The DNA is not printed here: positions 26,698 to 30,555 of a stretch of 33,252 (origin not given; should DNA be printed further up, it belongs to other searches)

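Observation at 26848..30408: One 1186-aa chain fuses methyltransferase + GT2 + GT-B + heptad tail next to Wzm/Wzt: candidate single-polypeptide polymerase/chain-terminator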

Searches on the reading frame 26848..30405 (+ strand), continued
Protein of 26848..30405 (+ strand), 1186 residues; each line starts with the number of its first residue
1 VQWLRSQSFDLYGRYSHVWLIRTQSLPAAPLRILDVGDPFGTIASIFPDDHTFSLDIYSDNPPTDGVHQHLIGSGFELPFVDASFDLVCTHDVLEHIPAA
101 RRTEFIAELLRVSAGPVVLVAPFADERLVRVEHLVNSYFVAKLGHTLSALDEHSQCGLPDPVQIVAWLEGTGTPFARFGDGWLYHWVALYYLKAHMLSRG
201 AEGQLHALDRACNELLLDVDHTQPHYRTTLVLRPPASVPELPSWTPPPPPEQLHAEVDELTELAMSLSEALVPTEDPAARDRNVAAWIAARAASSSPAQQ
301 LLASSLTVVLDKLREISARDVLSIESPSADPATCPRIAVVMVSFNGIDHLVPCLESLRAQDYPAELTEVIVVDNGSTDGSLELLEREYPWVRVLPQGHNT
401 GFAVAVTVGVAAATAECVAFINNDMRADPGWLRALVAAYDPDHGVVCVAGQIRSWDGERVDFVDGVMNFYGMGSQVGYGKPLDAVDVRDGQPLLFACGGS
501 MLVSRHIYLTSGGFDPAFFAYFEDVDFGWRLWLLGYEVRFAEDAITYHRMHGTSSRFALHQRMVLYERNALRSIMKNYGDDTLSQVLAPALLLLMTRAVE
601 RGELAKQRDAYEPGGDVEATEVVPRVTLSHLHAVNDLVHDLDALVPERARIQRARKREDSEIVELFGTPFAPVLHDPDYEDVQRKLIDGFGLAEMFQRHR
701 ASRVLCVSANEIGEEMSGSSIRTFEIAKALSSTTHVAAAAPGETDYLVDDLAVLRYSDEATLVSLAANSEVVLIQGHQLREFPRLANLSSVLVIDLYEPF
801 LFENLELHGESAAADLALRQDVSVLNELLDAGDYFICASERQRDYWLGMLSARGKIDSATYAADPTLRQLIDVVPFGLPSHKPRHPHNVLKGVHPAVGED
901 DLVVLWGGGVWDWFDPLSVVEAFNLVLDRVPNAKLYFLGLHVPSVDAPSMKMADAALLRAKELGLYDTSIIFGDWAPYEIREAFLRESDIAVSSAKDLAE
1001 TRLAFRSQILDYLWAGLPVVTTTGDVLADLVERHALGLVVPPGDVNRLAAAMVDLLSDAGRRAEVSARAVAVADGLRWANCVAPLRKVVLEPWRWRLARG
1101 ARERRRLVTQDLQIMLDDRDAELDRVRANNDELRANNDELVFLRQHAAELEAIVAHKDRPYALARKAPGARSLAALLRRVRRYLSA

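Call 11: find_homologous_proteins(query=window:26848-30405:+, max_evalue=0.00001)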
Query window:26848-30405:+ (1186 aa): 249 proteins with E <= 0.00001 among 8000 candidates; the best 120 are listed.
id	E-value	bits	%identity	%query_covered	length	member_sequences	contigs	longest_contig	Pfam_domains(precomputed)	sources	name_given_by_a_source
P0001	0.0e+0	2696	100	100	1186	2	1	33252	PF13632.13,PF13641.13,PF00534.27,PF00535.33,PF13692.13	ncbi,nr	ncbi:MAG: glycosyltransferase [Actinobacteria bacterium]|nr:glycosyltransferase [Actinomycetota bact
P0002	0.0e+0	2194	82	99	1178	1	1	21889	PF13641.13,PF00534.27,PF00535.33,PF08241.19,PF13692.13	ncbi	ncbi:MAG: hypothetical protein QOJ00_2982 [Actinomycetota bacterium]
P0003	0.0e+0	1916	70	100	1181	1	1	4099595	PF13641.13,PF00534.27,PF13649.13,PF00535.33,PF08241.19,PF13692.13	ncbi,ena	-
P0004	0.0e+0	1864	70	100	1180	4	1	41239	PF13632.13,PF13641.13,PF00534.27,PF00535.33,PF13692.13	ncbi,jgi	ncbi:MAG: hypothetical protein QOK28_2341 [Actinomycetota bacterium]|jgi:GT2 family glycosyltransfer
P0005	0.0e+0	1847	68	97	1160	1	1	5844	PF13641.13,PF00534.27,PF00535.33,PF08241.19,PF13692.13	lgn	-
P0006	0.0e+0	1824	69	99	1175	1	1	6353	PF13632.13,PF13641.13,PF00534.27,PF00535.33,PF08241.19,PF13692.13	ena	-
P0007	0.0e+0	1804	67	100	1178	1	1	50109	PF13641.13,PF00534.27,PF00535.33,PF08241.19,PF13692.13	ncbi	-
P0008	0.0e+0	1646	66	92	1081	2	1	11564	PF13641.13,PF00534.27,PF00535.33,PF08241.19,PF13692.13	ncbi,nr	ncbi:MAG TPA: glycosyltransferase, partial [Acidimicrobiales bacterium]|nr:glycosyltransferase [Acid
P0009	0.0e+0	1435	56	100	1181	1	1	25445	PF13632.13,PF13641.13,PF00534.27,PF00535.33,PF08241.19,PF13692.13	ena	-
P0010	0.0e+0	1351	54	99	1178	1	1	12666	PF13641.13,PF00534.27,PF00535.33,PF08241.19,PF13692.13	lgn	-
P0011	0.0e+0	1334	53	99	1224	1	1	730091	PF13506.14,PF13641.13,PF00534.27,PF00535.33,PF08241.19,PF13692.13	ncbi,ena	-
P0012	0.0e+0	1313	51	100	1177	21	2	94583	PF13632.13,PF13641.13,PF00534.27,PF00535.33,PF08241.19,PF13692.13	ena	-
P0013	0.0e+0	1308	52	98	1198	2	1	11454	PF13632.13,PF10111.15,PF13506.14,PF13641.13,PF00534.27,PF00535.33,PF08241.19,PF13692.13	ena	-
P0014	0.0e+0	1308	52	98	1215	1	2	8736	PF13641.13,PF00534.27,PF00535.33,PF08241.19,PF13692.13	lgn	-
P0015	0.0e+0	1306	53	98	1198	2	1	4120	PF13632.13,PF13506.14,PF13641.13,PF00534.27,PF00535.33,PF08241.19,PF13692.13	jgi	jgi:GT2 family glycosyltransferase/SAM-dependent methyltransferase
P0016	0.0e+0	1306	52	98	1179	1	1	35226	PF13632.13,PF13506.14,PF13641.13,PF00534.27,PF00535.33,PF08241.19,PF13692.13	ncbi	-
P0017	0.0e+0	1299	53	98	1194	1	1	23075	PF13632.13,PF13506.14,PF13641.13,PF00534.27,PF00535.33,PF08241.19,PF13692.13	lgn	-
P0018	0.0e+0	1297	51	98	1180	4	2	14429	PF13632.13,PF10111.15,PF13641.13,PF00534.27,PF00535.33,PF08241.19,PF13692.13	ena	-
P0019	0.0e+0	1295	52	98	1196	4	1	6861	PF13632.13,PF13506.14,PF13641.13,PF00534.27,PF00535.33,PF08241.19,PF13692.13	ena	-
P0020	0.0e+0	1291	52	98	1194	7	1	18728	PF13632.13,PF13506.14,PF13641.13,PF00534.27,PF00535.33,PF08241.19,PF13692.13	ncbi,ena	-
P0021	0.0e+0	1290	53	98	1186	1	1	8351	PF13632.13,PF13506.14,PF13641.13,PF00534.27,PF00535.33,PF13692.13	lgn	-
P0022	0.0e+0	1287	51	98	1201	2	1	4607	PF13632.13,PF13506.14,PF13641.13,PF00534.27,PF00535.33,PF08241.19,PF13692.13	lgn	-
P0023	0.0e+0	1286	52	99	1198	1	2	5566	PF13632.13,PF10111.15,PF13506.14,PF13641.13,PF00534.27,PF00535.33,PF08241.19,PF13692.13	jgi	jgi:GT2 family glycosyltransferase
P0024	0.0e+0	1284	52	100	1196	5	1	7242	PF13632.13,PF13506.14,PF13641.13,PF00534.27,PF00535.33,PF08241.19,PF13692.13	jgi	jgi:GT2 family glycosyltransferase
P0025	0.0e+0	1282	51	95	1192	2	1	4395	PF13632.13,PF13641.13,PF00534.27,PF00535.33,PF08241.19,PF13692.13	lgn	-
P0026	0.0e+0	1278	52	100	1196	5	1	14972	PF13632.13,PF13506.14,PF13641.13,PF00534.27,PF00535.33,PF08241.19,PF13692.13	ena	-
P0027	0.0e+0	1271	50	98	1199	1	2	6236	PF13632.13,PF13641.13,PF00534.27,PF00535.33,PF08241.19,PF13692.13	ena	-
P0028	0.0e+0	1266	51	99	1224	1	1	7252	PF13632.13,PF13506.14,PF13641.13,PF00534.27,PF00535.33,PF08241.19,PF13692.13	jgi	jgi:GT2 family glycosyltransferase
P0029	0.0e+0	1262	52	96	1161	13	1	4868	PF13641.13,PF00534.27,PF00535.33,PF08241.19,PF13692.13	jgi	jgi:GT2 family glycosyltransferase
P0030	0.0e+0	1253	52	94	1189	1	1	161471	PF13632.13,PF13506.14,PF13641.13,PF00534.27,PF13649.13,PF00535.33,PF08241.19,PF13692.13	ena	-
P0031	0.0e+0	1252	52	94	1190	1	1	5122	PF13632.13,PF13506.14,PF13641.13,PF00534.27,PF13649.13,PF00535.33,PF08241.19,PF13692.13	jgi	jgi:GT2 family glycosyltransferase/glycosyltransferase involved in cell wall biosynthesis/SAM-depend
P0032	0.0e+0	1251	53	95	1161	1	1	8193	PF13641.13,PF00534.27,PF00535.33,PF08241.19,PF13692.13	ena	-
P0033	0.0e+0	1250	52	94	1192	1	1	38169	PF13632.13,PF13506.14,PF13641.13,PF00534.27,PF00535.33,PF08241.19,PF13692.13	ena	-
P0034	0.0e+0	1245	53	96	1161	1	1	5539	PF13632.13,PF13641.13,PF00534.27,PF00535.33,PF13692.13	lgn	-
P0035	0.0e+0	1242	51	94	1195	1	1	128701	PF13506.14,PF13641.13,PF00534.27,PF13649.13,PF00535.33,PF08241.19,PF13692.13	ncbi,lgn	-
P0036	0.0e+0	1241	52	96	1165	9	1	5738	PF13506.14,PF13641.13,PF00534.27,PF00535.33,PF08241.19,PF13692.13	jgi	jgi:GT2 family glycosyltransferase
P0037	0.0e+0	1241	50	99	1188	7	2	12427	PF13506.14,PF13641.13,PF00534.27,PF00535.33,PF08241.19,PF13692.13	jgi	jgi:GT2 family glycosyltransferase/glycosyltransferase involved in cell wall biosynthesis/SAM-depend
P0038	0.0e+0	1240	52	97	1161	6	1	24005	PF13641.13,PF00534.27,PF00535.33,PF08241.19,PF13692.13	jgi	jgi:GT2 family glycosyltransferase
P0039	0.0e+0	1230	51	94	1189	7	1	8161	PF13632.13,PF13506.14,PF13641.13,PF00534.27,PF00535.33,PF08241.19,PF13692.13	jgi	jgi:GT2 family glycosyltransferase/SAM-dependent methyltransferase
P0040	0.0e+0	1166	50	98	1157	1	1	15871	PF13641.13,PF00534.27,PF00535.33,PF08241.19,PF13692.13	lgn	-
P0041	0.0e+0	1136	49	100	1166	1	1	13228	PF13632.13,PF13641.13,PF00534.27,PF00535.33,PF08241.19,PF13692.13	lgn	-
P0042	0.0e+0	1127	50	94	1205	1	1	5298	PF13632.13,PF13506.14,PF13641.13,PF00534.27,PF00535.33,PF08241.19,PF13692.13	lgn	-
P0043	0.0e+0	1108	48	100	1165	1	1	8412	PF13641.13,PF00534.27,PF00535.33,PF08241.19,PF13692.13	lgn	-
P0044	0.0e+0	1095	52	80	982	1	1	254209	PF13632.13,PF13506.14,PF13641.13,PF00535.33,PF08241.19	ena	-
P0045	0.0e+0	1028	46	100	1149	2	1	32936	PF00534.27,PF13649.13,PF00535.33,PF08241.19,PF13692.13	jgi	-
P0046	0.0e+0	1028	47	100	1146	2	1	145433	PF13506.14,PF13641.13,PF00534.27,PF00535.33,PF08241.19,PF13692.13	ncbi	ncbi:MAG: hypothetical protein QOE35_2335 [Actinomycetota bacterium]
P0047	2.3e-297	1007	54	73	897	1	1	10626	PF13641.13,PF00534.27,PF00535.33,PF13692.13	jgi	-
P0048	3.7e-289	980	46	93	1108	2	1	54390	PF13641.13,PF00534.27,PF00535.33,PF13692.13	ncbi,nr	ncbi:MAG: glycosyltransferase [Actinomycetota bacterium]|nr:glycosyltransferase [Actinomycetota bact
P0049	5.9e-286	970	54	71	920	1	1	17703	PF13632.13,PF13506.14,PF13641.13,PF00534.27,PF00535.33,PF13692.13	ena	-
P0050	1.7e-233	796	50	66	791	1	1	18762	PF13641.13,PF00535.33,PF08241.19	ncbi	-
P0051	7.3e-226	771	45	66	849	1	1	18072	PF13506.14,PF13641.13,PF00534.27,PF00535.33,PF13692.13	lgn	-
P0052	2.6e-223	762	46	65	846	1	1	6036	PF13632.13,PF13506.14,PF13641.13,PF00534.27,PF00535.33,PF13692.13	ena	-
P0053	9.7e-222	757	46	66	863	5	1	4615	PF13632.13,PF13641.13,PF00534.27,PF00535.33,PF13692.13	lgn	-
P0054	6.5e-219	748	46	65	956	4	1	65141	PF13632.13,PF13506.14,PF13641.13,PF00534.27,PF00535.33,PF13692.13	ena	-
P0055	1.2e-218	747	46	66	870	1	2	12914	PF13506.14,PF13641.13,PF00534.27,PF00535.33,PF13692.13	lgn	-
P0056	1.3e-217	743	46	65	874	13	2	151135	PF13632.13,PF10111.15,PF13506.14,PF13641.13,PF00534.27,PF00535.33,PF13692.13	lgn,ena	-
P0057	3.3e-217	742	46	65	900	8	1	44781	PF13506.14,PF13641.13,PF00534.27,PF00535.33,PF13692.13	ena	-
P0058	9.9e-217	740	46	65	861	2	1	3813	PF13506.14,PF13641.13,PF00534.27,PF00535.33,PF13692.13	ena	-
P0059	2.3e-214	733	46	64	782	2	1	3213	PF13632.13,PF13641.13,PF00534.27,PF00535.33,PF13692.13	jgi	jgi:GT2 family glycosyltransferase/glycosyltransferase involved in cell wall biosynthesis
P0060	3.8e-214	732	45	65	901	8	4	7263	PF13506.14,PF13641.13,PF00534.27,PF00535.33,PF13692.13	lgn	-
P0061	1.6e-211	723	45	65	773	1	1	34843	PF13632.13,PF10111.15,PF13641.13,PF00534.27,PF00535.33,PF13692.13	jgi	jgi:GT2 family glycosyltransferase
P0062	4.8e-204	698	42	65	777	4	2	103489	PF13632.13,PF13506.14,PF13641.13,PF00534.27,PF00535.33,PF13692.13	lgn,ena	-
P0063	1.4e-199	684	43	63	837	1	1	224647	PF10111.15,PF13641.13,PF00535.33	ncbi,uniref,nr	ncbi:glycosyltransferase [Oscillochloris sp. ZM17-4]|uniref:glycosyltransferase n=1 Tax=Oscillochlor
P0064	2.2e-195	670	43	64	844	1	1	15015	PF10111.15,PF13641.13,PF00535.33,PF13692.13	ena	-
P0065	4.8e-171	589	38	64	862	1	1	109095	PF13632.13,PF10111.15,PF13641.13,PF00534.27,PF00535.33,PF13692.13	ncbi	-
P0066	9.6e-171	588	51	45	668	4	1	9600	PF13632.13,PF13506.14,PF13641.13,PF00535.33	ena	-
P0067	3.8e-170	586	38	64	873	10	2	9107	PF13632.13,PF10111.15,PF13641.13,PF00534.27,PF00535.33,PF13692.13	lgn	-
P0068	9.6e-165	568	44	31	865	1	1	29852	PF13632.13,PF10111.15,PF13506.14,PF13641.13,PF00535.33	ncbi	-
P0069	8.7e-164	565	44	31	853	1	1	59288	PF13632.13,PF10111.15,PF13506.14,PF13641.13,PF00535.33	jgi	jgi:GT2 family glycosyltransferase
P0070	5.6e-161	556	43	30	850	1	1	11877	PF13632.13,PF10111.15,PF13641.13,PF00535.33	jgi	jgi:GT2 family glycosyltransferase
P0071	1.3e-160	555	45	31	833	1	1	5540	PF13632.13,PF10111.15,PF13641.13,PF00535.33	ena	-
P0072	8.2e-160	552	43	31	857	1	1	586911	PF13632.13,PF10111.15,PF13506.14,PF13641.13,PF00535.33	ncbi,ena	-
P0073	8.4e-159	549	47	31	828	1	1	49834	PF13632.13,PF10111.15,PF13506.14,PF13641.13,PF00535.33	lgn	-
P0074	2.4e-157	544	40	36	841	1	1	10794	PF13632.13,PF10111.15,PF13641.13,PF00535.33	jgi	jgi:GT2 family glycosyltransferase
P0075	3.0e-156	540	45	30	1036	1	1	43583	PF13632.13,PF10111.15,PF13506.14,PF13641.13,PF00535.33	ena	-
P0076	1.1e-154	535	39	64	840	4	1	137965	PF13632.13,PF10111.15,PF13641.13,PF00534.27,PF00535.33,PF13692.13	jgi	jgi:GT2 family glycosyltransferase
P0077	6.4e-154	532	45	31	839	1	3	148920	PF13632.13,PF10111.15,PF13506.14,PF13641.13,PF00535.33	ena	-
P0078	1.6e-152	528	45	31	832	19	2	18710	PF13632.13,PF10111.15,PF13506.14,PF13641.13,PF00535.33,PF12804.14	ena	-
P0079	2.0e-152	527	37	64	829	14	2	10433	PF13632.13,PF10111.15,PF13641.13,PF00534.27,PF00535.33,PF13692.13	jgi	jgi:GT2 family glycosyltransferase/glycosyltransferase involved in cell wall biosynthesis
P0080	4.1e-152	526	37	64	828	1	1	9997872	PF13632.13,PF10111.15,PF13641.13,PF00534.27,PF00535.33,PF13692.13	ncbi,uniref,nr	ncbi:glycosyl transferase [Lentzea guizhouensis]|uniref:Glycosyl transferase n=1 Tax=Lentzea guizhou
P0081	9.1e-152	525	38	64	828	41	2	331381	PF13632.13,PF10111.15,PF13641.13,PF00534.27,PF00535.33,PF13692.13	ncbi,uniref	ncbi:glycosyltransferase [Lentzea sp. NPDC034063]|uniref:glycosyltransferase n=1 Tax=unclassified Le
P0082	1.4e-151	525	37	64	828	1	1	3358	PF13632.13,PF10111.15,PF13641.13,PF00534.27,PF00535.33,PF13692.13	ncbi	ncbi:MAG TPA: glycosyltransferase [Lentzea sp.]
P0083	1.9e-151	524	45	31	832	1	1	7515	PF13632.13,PF10111.15,PF13506.14,PF13641.13,PF00535.33,PF12804.14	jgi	jgi:GT2 family glycosyltransferase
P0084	7.2e-151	522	37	64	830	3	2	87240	PF13632.13,PF10111.15,PF13641.13,PF00534.27,PF00535.33,PF13692.13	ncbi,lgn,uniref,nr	ncbi:glycosyltransferase [Lentzea flava]|uniref:Glycosyl transferase n=1 Tax=Lentzea flava TaxID=103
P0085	1.1e-150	522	44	31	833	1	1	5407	PF13632.13,PF10111.15,PF13506.14,PF13641.13,PF00535.33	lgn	-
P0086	1.1e-149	518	38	64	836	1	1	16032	PF13632.13,PF10111.15,PF13641.13,PF00534.27,PF00535.33,PF13692.13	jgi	jgi:GT2 family glycosyltransferase/glycosyltransferase involved in cell wall biosynthesis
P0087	1.4e-149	518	35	63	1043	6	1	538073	PF13632.13,PF10111.15,PF13641.13,PF00534.27,PF00535.33,PF13692.13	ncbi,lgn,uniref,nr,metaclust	ncbi:glycosyltransferase [Clostridium akagii]|uniref:glycosyltransferase n=1 Tax=Clostridium akagii 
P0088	1.6e-149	518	41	65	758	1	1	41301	PF00534.27,PF00535.33,PF13692.13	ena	-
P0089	2.1e-149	517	37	64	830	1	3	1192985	PF13632.13,PF10111.15,PF13641.13,PF00534.27,PF00535.33,PF13692.13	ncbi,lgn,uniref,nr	ncbi:glycosyltransferase [Lentzea roselyniae]|uniref:Glycosyltransferase n=1 Tax=Lentzea roselyniae 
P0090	4.3e-149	516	41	38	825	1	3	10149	PF13632.13,PF10111.15,PF13506.14,PF13641.13,PF00535.33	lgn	-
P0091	5.8e-149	516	38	40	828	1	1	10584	PF13632.13,PF10111.15,PF13506.14,PF13641.13,PF00535.33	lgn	-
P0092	6.5e-149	516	37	64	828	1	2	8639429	PF13632.13,PF10111.15,PF13641.13,PF00534.27,PF00535.33,PF13692.13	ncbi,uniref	ncbi:glycosyltransferase [Lentzea sp. NPDC042327]|uniref:glycosyltransferase n=1 Tax=Lentzea sp. NPD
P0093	2.1e-148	514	38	64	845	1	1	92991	PF13632.13,PF10111.15,PF13641.13,PF00534.27,PF00535.33,PF13692.13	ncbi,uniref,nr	ncbi:MAG TPA: glycosyltransferase [Actinophytocola sp.]|uniref:glycosyltransferase n=1 Tax=Actinophy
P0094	2.7e-148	514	37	64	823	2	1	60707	PF13632.13,PF10111.15,PF13641.13,PF00534.27,PF00535.33,PF13692.13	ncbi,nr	ncbi:glycosyl transferase [Nocardia sp. NRRL S-836]|nr:glycosyl transferase [Nocardia sp. NRRL S-836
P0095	8.8e-148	512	37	64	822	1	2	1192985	PF13632.13,PF10111.15,PF13641.13,PF00534.27,PF00535.33,PF13692.13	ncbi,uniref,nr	ncbi:GT2 family glycosyltransferase [Lentzea atacamensis]|uniref:GT2 family glycosyltransferase n=1 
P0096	7.6e-147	509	37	64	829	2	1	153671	PF13632.13,PF10111.15,PF13641.13,PF00534.27,PF00535.33,PF13692.13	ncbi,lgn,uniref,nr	ncbi:glycosyltransferase [Lentzea tibetensis]|uniref:Glycosyltransferase n=1 Tax=Lentzea tibetensis 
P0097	1.5e-146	508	39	64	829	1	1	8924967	PF13632.13,PF10111.15,PF13641.13,PF00534.27,PF00535.33,PF13692.13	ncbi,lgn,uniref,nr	ncbi:GT2 family glycosyltransferase [Saccharothrix saharensis]|uniref:GT2 family glycosyltransferase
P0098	2.8e-146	507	43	31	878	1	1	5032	PF13632.13,PF10111.15,PF13641.13,PF00535.33,PF13704.14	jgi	-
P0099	2.9e-146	507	37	64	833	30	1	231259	PF13632.13,PF10111.15,PF13641.13,PF00534.27,PF00535.33,PF13692.13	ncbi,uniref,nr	ncbi:glycosyltransferase [Lentzea kentuckyensis]|uniref:glycosyltransferase n=1 Tax=Lentzea kentucky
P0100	4.1e-146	507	37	64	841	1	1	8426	PF13632.13,PF10111.15,PF13641.13,PF00534.27,PF00535.33,PF13692.13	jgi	jgi:GT2 family glycosyltransferase/glycosyltransferase involved in cell wall biosynthesis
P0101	4.9e-146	506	38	64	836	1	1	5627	PF13632.13,PF10111.15,PF13641.13,PF00534.27,PF00535.33,PF13692.13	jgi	jgi:GT2 family glycosyltransferase/glycosyltransferase involved in cell wall biosynthesis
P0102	5.2e-146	506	37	64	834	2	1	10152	PF13632.13,PF13641.13,PF00534.27,PF00535.33,PF13692.13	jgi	jgi:GT2 family glycosyltransferase/glycosyltransferase involved in cell wall biosynthesis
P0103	1.1e-145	505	38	64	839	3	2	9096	PF13632.13,PF13641.13,PF00534.27,PF00535.33,PF13692.13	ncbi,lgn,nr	ncbi:MAG: glycosyltransferase [Actinomycetota bacterium]|nr:glycosyltransferase [Actinomycetota bact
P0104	1.3e-145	505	38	64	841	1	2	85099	PF13632.13,PF10111.15,PF13641.13,PF00534.27,PF00535.33,PF13692.13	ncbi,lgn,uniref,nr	ncbi:glycosyltransferase [Goodfellowiella coeruleoviolacea]|uniref:Glycosyltransferase, GT2 family n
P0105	2.0e-145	504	38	61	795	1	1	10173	PF13632.13,PF13641.13,PF00534.27,PF00535.33,PF13692.13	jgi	jgi:GT2 family glycosyltransferase/glycosyltransferase involved in cell wall biosynthesis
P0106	3.6e-145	503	43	31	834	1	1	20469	PF13632.13,PF10111.15,PF13506.14,PF13641.13,PF00535.33,PF12804.14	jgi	jgi:GT2 family glycosyltransferase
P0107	9.9e-145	502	38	64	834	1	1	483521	PF13632.13,PF10111.15,PF13641.13,PF00534.27,PF00535.33,PF13692.13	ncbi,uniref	ncbi:glycosyltransferase [Actinophytocola sp. NPDC049390]|uniref:glycosyltransferase n=1 Tax=Actinop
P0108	1.2e-144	502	44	31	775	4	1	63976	PF13632.13,PF10111.15,PF13506.14,PF13641.13,PF00535.33,PF12804.14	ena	-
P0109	4.2e-143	497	38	64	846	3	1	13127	PF13632.13,PF10111.15,PF13641.13,PF00534.27,PF00535.33,PF13692.13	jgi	jgi:GT2 family glycosyltransferase/glycosyltransferase involved in cell wall biosynthesis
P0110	6.5e-143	496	37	65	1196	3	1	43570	PF13506.14,PF13641.13,PF00534.27,PF00535.33,PF13692.13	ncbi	-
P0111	7.7e-143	496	37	64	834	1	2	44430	PF13632.13,PF10111.15,PF13641.13,PF00534.27,PF00535.33,PF13692.13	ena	-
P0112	8.3e-143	496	38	63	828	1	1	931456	PF13632.13,PF10111.15,PF13641.13,PF00534.27,PF00535.33,PF13692.13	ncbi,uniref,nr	ncbi:glycosyltransferase [Actinokineospora bangkokensis]|uniref:Glycosyl transferase n=1 Tax=Actinok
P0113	1.2e-142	495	37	64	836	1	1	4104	PF13632.13,PF10111.15,PF13641.13,PF00534.27,PF00535.33,PF13692.13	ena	-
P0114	2.1e-142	494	37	64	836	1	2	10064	PF13632.13,PF10111.15,PF13641.13,PF00534.27,PF00535.33,PF13692.13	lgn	-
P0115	2.1e-142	494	37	64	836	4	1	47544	PF13632.13,PF13641.13,PF00534.27,PF00535.33,PF13692.13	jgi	jgi:GT2 family glycosyltransferase/glycosyltransferase involved in cell wall biosynthesis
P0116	6.5e-142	493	37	64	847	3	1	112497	PF13632.13,PF10111.15,PF13641.13,PF00534.27,PF00535.33,PF13692.13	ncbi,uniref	ncbi:glycosyltransferase [Actinokineospora guangxiensis]|uniref:Glycosyltransferase n=1 Tax=Actinoki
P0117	7.0e-142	492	38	64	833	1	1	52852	PF13632.13,PF10111.15,PF13641.13,PF00534.27,PF00535.33,PF13692.13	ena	-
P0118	1.5e-141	491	44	31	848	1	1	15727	PF13632.13,PF10111.15,PF13506.14,PF13641.13,PF00535.33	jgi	jgi:GT2 family glycosyltransferase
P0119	9.9e-141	489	38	64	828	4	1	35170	PF13632.13,PF10111.15,PF13641.13,PF00534.27,PF00535.33,PF13692.13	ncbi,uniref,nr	ncbi:glycosyltransferase [Actinokineospora spheciospongiae]|uniref:glycosyltransferase n=1 Tax=Actin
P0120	2.1e-140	488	41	31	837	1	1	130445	PF13632.13,PF10111.15,PF13506.14,PF13641.13,PF00535.33,PF02709.21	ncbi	ncbi:MAG: glycosyltransferase [Vicinamibacterales bacterium]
